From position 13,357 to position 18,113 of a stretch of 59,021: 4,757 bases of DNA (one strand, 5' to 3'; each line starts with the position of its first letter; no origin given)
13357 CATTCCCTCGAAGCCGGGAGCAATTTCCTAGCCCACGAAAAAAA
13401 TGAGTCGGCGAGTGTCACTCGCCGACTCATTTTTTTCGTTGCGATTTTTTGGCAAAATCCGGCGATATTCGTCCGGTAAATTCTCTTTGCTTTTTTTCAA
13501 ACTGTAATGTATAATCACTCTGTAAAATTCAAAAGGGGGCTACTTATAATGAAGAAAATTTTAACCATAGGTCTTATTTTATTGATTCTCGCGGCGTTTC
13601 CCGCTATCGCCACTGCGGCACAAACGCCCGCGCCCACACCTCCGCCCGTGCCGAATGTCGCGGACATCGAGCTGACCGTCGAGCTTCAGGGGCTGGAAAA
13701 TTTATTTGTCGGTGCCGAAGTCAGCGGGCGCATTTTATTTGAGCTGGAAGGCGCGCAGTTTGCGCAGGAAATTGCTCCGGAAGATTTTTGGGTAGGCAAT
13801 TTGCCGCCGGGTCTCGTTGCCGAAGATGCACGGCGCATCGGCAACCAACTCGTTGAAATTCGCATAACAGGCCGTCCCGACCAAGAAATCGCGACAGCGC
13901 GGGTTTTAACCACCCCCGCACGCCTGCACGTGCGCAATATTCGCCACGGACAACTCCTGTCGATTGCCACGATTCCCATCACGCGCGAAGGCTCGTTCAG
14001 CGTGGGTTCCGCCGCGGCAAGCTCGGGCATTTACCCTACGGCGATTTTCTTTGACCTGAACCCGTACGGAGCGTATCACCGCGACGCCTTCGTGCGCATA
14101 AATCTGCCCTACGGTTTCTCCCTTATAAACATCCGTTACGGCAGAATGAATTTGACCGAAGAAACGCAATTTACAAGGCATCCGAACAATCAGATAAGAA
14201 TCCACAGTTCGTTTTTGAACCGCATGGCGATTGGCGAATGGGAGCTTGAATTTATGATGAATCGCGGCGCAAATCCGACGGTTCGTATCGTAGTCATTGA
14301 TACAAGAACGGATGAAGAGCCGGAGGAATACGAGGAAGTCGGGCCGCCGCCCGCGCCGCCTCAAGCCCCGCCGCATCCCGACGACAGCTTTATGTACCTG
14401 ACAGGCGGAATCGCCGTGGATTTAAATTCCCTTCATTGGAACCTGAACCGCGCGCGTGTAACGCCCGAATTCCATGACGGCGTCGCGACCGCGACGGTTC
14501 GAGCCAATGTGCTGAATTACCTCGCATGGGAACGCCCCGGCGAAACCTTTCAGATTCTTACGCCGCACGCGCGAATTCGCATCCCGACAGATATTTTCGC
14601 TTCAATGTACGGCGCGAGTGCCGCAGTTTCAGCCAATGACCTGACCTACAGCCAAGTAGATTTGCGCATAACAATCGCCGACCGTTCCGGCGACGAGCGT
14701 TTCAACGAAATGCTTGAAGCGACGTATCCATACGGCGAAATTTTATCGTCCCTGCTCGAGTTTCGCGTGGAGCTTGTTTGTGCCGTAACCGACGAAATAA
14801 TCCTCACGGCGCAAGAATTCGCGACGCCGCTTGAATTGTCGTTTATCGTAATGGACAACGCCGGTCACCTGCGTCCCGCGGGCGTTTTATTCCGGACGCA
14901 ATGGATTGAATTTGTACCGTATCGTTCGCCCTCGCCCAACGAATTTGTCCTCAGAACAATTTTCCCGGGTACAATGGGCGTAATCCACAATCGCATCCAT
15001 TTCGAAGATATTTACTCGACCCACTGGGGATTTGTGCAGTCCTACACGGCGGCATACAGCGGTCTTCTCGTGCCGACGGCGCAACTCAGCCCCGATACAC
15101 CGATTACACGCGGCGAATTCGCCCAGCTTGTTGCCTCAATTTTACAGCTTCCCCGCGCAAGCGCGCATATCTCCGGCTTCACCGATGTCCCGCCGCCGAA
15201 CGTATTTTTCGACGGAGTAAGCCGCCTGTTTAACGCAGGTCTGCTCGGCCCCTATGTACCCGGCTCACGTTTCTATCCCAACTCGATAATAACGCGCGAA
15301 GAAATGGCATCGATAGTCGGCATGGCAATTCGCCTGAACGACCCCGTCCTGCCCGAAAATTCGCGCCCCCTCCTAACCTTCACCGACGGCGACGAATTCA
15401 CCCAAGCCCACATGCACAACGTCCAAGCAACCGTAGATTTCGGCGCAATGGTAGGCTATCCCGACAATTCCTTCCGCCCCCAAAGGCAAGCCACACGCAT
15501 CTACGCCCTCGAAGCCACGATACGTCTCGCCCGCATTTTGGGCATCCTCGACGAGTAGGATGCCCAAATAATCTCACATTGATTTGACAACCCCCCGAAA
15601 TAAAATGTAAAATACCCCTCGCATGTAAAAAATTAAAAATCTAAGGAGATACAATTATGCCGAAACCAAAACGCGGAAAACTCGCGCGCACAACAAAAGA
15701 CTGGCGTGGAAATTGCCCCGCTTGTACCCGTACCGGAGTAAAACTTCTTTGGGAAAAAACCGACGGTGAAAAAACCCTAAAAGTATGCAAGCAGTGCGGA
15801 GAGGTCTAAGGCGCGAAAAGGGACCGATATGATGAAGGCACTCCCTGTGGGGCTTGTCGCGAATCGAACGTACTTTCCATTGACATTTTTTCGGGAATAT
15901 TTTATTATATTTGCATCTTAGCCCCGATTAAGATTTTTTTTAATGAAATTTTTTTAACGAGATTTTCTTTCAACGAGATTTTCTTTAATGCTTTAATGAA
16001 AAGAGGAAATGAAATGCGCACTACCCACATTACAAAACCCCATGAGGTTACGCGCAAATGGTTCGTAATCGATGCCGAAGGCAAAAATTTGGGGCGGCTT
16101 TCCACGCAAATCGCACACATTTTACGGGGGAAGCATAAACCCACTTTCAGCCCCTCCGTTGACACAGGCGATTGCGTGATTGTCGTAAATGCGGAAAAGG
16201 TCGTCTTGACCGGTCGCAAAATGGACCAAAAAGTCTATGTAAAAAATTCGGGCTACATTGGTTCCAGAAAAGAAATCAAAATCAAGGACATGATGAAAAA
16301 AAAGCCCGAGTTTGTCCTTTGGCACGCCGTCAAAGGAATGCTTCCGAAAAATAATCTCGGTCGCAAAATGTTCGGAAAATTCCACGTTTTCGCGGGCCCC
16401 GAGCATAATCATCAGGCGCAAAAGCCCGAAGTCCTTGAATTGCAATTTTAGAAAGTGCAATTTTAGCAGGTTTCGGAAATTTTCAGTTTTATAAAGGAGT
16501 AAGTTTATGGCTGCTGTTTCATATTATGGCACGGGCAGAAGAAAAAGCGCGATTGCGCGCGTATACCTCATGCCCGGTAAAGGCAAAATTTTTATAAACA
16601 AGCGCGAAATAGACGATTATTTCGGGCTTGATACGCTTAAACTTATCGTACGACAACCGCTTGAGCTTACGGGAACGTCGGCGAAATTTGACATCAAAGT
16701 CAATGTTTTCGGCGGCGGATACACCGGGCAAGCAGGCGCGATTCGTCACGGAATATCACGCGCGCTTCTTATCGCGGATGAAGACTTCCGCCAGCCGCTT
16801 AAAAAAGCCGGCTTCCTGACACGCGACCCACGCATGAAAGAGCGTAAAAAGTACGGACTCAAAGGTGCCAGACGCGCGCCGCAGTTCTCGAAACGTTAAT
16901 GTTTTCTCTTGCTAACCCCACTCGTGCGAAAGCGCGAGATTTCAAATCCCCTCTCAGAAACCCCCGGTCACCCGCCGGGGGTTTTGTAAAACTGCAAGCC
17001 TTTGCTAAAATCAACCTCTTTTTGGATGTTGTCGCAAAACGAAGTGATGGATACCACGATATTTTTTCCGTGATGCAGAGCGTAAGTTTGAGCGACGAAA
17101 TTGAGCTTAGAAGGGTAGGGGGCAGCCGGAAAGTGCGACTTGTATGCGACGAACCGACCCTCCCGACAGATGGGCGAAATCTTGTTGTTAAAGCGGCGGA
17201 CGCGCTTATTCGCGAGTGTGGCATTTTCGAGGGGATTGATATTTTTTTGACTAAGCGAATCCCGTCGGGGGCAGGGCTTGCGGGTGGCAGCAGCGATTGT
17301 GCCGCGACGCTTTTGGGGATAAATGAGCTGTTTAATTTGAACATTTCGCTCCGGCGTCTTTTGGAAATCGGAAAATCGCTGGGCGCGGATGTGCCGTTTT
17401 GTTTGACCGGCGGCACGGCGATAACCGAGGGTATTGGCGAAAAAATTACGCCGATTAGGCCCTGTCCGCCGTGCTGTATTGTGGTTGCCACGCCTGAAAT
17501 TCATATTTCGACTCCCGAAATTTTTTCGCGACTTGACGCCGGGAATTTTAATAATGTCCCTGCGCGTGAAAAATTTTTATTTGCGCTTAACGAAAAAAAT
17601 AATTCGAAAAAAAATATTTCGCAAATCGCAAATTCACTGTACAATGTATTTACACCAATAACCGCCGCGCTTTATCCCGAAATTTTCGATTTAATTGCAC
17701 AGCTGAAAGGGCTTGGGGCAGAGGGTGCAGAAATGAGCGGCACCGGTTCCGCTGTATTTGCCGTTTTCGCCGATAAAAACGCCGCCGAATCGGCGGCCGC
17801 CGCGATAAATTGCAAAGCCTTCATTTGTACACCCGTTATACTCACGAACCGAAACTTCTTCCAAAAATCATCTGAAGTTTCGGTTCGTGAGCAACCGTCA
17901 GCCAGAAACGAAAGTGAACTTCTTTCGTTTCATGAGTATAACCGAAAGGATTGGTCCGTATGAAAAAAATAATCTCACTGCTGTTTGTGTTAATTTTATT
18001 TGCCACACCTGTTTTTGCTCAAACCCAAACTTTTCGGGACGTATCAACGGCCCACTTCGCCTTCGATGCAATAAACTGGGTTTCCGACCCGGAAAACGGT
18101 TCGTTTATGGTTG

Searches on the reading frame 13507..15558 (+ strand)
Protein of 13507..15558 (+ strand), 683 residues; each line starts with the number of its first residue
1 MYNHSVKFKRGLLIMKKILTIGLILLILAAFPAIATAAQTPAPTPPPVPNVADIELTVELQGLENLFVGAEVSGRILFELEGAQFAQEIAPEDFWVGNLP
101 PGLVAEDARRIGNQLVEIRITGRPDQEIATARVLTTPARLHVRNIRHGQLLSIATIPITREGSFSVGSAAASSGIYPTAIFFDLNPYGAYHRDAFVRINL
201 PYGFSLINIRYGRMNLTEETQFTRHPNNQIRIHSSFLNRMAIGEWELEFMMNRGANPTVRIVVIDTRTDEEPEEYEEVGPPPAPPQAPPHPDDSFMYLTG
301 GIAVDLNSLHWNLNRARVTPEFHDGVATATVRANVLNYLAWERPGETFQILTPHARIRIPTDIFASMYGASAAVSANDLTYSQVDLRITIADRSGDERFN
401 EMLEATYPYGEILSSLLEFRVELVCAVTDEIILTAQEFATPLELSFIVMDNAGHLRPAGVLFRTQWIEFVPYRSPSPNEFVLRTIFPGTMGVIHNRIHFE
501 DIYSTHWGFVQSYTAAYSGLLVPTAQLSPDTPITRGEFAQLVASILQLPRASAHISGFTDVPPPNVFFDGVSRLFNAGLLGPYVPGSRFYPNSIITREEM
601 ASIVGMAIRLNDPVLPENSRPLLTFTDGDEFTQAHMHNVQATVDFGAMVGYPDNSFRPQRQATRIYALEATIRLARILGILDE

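Call 13: search_protein_families(library=pfam, proteins=[window:13507-15558:+])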
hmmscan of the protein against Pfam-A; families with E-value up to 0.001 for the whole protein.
window:13507-15558:+ (683 aa): 2 families
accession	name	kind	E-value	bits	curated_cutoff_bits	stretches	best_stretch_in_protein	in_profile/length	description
PF00395.25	SLH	-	2.5e-14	53.4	20.8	1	625-664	2-40/44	S-layer homology domain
PF03442.20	CBM_X2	-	2.1e-05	25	28.9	1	177-261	3-83/83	Carbohydrate binding domain X2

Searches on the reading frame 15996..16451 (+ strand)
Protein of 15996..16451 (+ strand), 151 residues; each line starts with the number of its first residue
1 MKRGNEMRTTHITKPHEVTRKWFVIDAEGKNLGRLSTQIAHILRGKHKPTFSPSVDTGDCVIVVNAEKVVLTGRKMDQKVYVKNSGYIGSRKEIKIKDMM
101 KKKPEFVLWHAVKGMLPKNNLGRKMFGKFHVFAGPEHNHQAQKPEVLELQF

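Call 61: search_protein_families(library=pfam, proteins=[window:15996-16451:+], max_evalue=0.0001)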
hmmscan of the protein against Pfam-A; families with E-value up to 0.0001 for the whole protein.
window:15996-16451:+ (151 aa): 1 family
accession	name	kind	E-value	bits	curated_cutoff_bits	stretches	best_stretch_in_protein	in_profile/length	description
PF00572.24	Ribosomal_L13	-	1.6e-48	164.2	23.8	1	20-138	1-119/119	Ribosomal protein L13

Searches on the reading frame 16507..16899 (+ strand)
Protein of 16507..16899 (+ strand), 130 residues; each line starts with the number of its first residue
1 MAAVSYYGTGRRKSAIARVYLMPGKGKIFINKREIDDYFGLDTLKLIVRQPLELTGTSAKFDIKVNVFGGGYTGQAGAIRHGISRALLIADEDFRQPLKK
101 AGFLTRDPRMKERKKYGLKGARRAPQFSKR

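Call 61: search_protein_families(library=pfam, proteins=[window:16507-16899:+], max_evalue=0.0001)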
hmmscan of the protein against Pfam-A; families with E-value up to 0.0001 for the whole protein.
window:16507-16899:+ (130 aa): 1 family
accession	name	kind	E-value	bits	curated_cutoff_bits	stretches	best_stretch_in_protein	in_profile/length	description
PF00380.25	Ribosomal_S9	-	9.7e-51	171.7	22.5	1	10-130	1-121/121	Ribosomal protein S9/S16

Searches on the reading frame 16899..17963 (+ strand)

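Call 61: search_protein_families(library=pfam, proteins=[window:16899-17963:+], max_evalue=0.0001)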
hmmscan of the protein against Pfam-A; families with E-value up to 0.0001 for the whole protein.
window:16899-17963:+ (354 aa): 2 families
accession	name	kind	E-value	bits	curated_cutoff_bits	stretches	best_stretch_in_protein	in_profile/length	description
PF00288.32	GHMP_kinases_N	-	7.1e-19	68.3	22.3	1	94-172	1-87/87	GHMP kinases N terminal domain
PF08544.19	GHMP_kinases_C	-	5.8e-13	49.5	21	1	239-308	12-83/85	GHMP kinases C terminal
